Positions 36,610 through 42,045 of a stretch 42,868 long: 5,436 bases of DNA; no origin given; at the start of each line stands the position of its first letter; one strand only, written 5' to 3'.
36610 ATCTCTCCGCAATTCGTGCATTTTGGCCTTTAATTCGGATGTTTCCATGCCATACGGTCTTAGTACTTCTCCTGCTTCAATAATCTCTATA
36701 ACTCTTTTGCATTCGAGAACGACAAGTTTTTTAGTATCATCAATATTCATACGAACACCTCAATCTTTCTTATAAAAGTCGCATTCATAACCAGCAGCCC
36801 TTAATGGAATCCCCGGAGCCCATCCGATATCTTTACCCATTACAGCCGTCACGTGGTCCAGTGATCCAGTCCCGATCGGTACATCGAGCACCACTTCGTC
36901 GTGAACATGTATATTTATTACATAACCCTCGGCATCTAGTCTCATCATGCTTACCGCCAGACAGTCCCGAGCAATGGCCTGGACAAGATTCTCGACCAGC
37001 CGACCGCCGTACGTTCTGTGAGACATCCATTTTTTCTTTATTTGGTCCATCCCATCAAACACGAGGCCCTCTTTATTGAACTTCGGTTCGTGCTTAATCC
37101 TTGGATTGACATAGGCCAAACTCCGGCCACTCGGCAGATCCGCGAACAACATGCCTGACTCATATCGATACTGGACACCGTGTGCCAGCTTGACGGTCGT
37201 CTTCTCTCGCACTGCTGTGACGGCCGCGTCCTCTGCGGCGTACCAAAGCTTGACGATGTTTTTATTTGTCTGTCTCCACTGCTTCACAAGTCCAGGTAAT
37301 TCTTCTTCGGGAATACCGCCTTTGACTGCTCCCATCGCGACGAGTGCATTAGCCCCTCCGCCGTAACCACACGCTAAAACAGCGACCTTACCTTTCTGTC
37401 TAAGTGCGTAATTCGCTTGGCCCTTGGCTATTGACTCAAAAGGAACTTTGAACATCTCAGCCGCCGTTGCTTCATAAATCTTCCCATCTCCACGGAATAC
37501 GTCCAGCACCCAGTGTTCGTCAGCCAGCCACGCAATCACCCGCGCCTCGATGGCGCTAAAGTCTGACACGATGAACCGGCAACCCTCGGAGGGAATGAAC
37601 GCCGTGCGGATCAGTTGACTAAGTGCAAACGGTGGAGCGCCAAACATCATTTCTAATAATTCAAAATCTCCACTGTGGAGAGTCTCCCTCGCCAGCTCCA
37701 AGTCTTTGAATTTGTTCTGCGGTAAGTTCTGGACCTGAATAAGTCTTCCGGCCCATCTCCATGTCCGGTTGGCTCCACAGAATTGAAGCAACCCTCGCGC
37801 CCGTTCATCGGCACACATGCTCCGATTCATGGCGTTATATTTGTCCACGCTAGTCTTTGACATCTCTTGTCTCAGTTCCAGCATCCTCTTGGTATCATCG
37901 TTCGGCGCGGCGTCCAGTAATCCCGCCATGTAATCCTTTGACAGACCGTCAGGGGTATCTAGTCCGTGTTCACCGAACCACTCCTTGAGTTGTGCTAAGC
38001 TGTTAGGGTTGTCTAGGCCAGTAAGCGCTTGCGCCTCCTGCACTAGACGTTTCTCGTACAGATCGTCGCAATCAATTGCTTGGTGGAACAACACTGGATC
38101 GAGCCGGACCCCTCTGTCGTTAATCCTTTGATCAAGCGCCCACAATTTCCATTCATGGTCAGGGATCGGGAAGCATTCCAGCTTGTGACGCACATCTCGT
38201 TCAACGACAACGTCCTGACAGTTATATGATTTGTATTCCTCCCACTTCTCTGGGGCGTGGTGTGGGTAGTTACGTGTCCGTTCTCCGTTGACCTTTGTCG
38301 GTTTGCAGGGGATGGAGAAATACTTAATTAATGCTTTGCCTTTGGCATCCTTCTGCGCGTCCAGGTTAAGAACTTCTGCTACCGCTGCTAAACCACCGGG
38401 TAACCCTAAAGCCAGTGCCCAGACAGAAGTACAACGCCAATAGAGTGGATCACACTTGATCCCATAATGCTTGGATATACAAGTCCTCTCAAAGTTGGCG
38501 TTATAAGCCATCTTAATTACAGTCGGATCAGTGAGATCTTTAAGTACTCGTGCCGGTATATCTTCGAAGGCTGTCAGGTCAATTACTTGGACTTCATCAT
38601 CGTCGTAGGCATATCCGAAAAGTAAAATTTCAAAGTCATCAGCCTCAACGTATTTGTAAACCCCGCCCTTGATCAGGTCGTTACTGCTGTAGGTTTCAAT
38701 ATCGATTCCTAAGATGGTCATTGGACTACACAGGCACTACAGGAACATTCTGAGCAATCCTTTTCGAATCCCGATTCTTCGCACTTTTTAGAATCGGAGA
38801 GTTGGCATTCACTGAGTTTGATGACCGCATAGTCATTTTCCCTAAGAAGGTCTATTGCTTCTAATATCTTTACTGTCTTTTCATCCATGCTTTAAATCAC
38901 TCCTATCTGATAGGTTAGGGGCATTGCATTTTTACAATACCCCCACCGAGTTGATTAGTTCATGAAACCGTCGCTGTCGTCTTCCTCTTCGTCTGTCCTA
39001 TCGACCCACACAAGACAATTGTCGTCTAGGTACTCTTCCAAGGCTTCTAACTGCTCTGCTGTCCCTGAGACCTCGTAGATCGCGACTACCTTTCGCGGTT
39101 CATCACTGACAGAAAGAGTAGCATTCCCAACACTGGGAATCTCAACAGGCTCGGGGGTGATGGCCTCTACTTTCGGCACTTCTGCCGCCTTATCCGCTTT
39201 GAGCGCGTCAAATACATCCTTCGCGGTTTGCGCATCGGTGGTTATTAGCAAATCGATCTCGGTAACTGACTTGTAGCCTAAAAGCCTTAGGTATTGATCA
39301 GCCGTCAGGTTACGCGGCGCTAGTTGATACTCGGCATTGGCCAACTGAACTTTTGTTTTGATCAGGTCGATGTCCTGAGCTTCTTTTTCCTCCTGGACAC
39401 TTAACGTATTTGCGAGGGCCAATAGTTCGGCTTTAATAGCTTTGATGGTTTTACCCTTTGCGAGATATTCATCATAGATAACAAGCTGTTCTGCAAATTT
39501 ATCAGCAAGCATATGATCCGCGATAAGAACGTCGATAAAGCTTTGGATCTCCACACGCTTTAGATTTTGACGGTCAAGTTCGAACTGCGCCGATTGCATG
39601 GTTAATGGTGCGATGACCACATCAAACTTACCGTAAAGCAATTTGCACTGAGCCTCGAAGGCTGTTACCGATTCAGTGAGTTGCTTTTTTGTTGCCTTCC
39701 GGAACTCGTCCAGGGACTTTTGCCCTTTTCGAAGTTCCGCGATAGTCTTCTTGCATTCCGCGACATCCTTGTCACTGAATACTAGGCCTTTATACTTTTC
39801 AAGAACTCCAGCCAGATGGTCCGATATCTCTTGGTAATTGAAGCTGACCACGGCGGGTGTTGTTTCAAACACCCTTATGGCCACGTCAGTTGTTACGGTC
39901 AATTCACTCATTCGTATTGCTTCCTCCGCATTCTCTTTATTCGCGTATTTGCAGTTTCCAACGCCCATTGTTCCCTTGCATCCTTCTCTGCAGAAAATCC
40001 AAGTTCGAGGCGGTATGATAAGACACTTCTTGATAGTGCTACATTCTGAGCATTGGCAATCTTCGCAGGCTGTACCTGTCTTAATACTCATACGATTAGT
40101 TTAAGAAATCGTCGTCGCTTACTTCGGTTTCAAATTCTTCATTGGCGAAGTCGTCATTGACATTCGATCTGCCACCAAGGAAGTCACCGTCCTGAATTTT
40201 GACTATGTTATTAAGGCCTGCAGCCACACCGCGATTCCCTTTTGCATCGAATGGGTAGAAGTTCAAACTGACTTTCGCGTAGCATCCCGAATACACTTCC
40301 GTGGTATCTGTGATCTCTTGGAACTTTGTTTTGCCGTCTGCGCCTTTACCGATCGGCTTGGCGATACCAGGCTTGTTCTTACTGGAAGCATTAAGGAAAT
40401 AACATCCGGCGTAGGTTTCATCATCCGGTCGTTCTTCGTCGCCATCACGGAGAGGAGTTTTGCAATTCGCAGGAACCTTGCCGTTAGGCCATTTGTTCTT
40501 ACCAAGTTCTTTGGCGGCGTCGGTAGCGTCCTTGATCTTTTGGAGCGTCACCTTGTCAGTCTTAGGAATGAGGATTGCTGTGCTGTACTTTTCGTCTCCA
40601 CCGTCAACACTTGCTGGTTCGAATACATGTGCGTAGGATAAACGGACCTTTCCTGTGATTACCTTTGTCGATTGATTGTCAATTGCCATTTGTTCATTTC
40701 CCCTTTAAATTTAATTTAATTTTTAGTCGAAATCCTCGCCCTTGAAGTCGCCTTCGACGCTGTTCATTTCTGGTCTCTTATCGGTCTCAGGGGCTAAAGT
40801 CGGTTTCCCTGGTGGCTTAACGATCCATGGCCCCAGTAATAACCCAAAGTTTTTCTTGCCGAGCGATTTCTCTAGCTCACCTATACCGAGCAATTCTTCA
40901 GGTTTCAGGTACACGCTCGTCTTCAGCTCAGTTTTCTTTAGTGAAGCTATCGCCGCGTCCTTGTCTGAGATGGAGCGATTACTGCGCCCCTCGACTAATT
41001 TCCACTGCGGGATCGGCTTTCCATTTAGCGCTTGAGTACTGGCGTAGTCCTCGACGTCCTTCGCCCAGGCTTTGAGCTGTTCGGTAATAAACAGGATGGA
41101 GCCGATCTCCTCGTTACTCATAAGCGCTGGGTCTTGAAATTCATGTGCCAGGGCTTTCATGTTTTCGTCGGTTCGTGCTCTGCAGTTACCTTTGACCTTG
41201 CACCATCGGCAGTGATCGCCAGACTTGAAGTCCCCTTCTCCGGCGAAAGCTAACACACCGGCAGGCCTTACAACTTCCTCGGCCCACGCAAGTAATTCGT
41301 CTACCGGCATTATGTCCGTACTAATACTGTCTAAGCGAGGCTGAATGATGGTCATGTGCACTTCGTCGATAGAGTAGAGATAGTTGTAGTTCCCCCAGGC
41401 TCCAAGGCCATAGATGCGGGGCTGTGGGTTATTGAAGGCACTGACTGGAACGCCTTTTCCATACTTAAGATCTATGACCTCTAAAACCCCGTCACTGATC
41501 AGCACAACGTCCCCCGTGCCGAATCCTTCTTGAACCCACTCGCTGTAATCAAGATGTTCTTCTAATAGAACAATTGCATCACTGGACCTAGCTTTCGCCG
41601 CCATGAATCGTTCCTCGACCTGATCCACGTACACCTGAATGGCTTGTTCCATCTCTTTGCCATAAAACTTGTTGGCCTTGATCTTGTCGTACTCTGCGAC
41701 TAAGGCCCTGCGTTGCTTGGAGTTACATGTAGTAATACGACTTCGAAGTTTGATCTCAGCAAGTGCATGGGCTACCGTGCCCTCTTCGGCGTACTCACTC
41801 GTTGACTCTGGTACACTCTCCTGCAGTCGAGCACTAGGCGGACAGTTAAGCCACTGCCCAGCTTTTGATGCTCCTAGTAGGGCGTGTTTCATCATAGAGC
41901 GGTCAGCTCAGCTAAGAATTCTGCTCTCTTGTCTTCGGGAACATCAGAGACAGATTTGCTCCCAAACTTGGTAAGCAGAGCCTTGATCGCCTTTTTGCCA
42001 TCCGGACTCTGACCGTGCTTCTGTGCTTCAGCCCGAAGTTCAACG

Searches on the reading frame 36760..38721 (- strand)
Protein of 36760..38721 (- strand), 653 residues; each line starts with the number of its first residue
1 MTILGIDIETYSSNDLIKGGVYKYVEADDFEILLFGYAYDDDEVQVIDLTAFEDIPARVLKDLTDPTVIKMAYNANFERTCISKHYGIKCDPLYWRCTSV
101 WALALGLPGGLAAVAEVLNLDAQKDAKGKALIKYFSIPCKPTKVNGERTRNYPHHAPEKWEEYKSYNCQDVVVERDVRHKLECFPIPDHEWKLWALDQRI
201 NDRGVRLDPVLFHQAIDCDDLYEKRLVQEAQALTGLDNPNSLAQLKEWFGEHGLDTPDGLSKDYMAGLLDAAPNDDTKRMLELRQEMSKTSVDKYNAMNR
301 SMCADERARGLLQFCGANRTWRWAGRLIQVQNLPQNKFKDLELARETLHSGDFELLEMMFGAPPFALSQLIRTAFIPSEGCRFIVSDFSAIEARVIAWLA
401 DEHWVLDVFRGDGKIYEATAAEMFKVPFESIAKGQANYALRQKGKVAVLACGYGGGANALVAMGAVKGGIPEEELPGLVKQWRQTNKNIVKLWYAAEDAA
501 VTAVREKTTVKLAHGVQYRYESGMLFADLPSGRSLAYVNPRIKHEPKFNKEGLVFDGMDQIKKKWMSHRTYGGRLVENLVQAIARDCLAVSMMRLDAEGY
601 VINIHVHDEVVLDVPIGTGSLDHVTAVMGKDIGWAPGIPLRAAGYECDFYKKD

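Call 92: search_protein_families(library=phrogs, proteins=[window:36760-38721:-], max_evalue=0.00001)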
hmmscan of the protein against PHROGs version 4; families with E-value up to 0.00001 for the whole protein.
window:36760-38721:- (653 aa): 4 families
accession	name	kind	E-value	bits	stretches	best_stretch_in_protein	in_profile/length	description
phrog_17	-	DNA, RNA and nucleotide metabolism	1.8e-135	454.7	1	1-652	670-1233/1445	DNA polymerase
phrog_10285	-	DNA, RNA and nucleotide metabolism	9.4e-101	338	1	330-653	1-321/321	DNA polymerase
phrog_7766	-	DNA, RNA and nucleotide metabolism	1e-57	195.5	1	469-653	2-186/186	DNA polymerase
phrog_2573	-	DNA, RNA and nucleotide metabolism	9e-08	32.7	1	371-615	5-230/336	DNA polymerase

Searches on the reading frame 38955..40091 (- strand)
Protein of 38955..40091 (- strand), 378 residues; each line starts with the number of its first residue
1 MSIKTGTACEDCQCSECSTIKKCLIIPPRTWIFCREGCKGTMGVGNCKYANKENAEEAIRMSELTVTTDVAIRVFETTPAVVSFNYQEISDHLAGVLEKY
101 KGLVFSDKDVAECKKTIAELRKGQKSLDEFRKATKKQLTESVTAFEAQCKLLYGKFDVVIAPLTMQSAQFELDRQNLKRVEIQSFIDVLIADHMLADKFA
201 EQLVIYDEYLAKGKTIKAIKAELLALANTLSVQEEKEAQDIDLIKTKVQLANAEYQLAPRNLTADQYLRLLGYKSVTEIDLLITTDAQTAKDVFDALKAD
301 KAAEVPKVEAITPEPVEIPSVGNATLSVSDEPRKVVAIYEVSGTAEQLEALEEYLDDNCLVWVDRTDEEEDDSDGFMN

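Call 92: search_protein_families(library=phrogs, proteins=[window:38955-40091:-], max_evalue=0.00001)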
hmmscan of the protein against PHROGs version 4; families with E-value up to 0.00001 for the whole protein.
window:38955-40091:- (378 aa): 1 family
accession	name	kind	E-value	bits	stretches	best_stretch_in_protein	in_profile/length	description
phrog_674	-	unknown function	3.3e-33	116.3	1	75-358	15-304/312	-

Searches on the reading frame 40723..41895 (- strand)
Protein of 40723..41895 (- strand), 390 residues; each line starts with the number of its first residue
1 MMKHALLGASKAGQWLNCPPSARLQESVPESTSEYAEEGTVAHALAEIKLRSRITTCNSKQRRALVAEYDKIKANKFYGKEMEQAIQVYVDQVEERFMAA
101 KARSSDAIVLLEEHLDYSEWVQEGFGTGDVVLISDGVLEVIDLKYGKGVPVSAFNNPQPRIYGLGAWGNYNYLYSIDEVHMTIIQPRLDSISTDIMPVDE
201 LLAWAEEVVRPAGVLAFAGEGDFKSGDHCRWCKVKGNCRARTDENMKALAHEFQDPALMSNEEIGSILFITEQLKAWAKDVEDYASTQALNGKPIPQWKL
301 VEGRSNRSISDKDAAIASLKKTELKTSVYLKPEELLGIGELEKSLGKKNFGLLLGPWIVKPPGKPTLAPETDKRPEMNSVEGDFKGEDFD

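Call 92: search_protein_families(library=phrogs, proteins=[window:40723-41895:-], max_evalue=0.00001)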
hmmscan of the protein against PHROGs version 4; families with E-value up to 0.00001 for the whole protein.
window:40723-41895:- (390 aa): 2 families
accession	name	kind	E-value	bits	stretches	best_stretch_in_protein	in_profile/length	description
phrog_69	-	DNA, RNA and nucleotide metabolism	1.6e-131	440.7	1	1-388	84-477/501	exonuclease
phrog_3953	-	DNA, RNA and nucleotide metabolism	3e-25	90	1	2-206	11-175/186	exonuclease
